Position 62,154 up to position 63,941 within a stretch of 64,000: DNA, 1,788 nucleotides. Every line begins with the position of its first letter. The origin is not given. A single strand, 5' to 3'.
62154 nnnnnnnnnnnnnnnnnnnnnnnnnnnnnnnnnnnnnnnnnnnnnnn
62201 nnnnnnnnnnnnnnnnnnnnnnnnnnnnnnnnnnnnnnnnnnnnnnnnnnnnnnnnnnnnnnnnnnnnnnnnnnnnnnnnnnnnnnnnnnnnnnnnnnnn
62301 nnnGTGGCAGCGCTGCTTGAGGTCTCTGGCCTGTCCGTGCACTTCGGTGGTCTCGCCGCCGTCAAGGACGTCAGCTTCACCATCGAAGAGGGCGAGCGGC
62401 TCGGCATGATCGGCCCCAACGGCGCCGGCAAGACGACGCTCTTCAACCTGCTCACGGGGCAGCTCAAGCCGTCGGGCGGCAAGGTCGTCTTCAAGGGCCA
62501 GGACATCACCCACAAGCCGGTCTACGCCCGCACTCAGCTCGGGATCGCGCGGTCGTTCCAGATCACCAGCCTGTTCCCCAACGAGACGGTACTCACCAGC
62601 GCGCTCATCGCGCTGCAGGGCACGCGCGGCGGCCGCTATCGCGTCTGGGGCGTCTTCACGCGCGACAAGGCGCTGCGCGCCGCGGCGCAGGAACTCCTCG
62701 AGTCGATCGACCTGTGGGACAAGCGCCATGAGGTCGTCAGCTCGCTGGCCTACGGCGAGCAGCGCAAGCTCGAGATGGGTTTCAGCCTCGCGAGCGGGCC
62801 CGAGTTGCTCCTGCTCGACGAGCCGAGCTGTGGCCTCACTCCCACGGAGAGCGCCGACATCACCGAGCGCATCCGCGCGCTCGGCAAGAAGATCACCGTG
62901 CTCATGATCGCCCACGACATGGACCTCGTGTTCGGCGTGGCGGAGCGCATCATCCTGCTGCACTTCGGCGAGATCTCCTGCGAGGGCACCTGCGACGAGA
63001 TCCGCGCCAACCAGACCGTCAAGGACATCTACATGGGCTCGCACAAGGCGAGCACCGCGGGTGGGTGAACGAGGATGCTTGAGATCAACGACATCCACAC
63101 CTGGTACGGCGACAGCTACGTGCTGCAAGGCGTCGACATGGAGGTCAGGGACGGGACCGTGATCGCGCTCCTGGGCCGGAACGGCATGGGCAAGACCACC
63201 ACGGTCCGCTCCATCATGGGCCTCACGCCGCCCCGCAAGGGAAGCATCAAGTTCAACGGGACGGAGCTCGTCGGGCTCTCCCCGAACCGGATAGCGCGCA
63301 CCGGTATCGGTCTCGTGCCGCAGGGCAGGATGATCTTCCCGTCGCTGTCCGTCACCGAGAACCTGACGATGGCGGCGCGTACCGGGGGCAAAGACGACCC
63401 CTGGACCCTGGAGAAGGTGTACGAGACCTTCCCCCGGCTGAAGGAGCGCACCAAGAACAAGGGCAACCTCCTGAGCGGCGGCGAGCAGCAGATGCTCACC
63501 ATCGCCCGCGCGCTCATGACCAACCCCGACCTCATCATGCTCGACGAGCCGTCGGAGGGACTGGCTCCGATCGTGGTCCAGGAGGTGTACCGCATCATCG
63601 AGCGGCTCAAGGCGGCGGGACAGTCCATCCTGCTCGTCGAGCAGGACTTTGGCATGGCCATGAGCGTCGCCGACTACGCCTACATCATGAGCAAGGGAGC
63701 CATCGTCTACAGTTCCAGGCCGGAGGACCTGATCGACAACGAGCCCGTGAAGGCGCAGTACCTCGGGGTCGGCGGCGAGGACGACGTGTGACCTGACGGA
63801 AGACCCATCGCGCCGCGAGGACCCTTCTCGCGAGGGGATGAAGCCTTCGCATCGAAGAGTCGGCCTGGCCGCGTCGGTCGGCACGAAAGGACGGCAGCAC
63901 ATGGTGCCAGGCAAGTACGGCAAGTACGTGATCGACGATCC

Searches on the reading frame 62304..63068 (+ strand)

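Call 49: search_protein_families(library=pfam, proteins=[window:62304-63068:+], max_evalue=0.00001)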
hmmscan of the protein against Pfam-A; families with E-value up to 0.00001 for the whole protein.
window:62304-63068:+ (254 aa): 1 family
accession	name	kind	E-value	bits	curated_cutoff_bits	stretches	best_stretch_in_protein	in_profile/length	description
PF00005.33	ABC_tran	-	4.3e-30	105.5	25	1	20-175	1-136/137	ABC transporter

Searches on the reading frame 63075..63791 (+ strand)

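Call 49: search_protein_families(library=pfam, proteins=[window:63075-63791:+], max_evalue=0.00001)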
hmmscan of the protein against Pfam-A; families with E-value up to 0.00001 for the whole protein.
window:63075-63791:+ (238 aa): 1 family
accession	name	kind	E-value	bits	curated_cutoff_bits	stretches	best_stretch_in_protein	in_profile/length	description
PF00005.33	ABC_tran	-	1.2e-31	110.6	25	1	17-160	1-136/137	ABC transporter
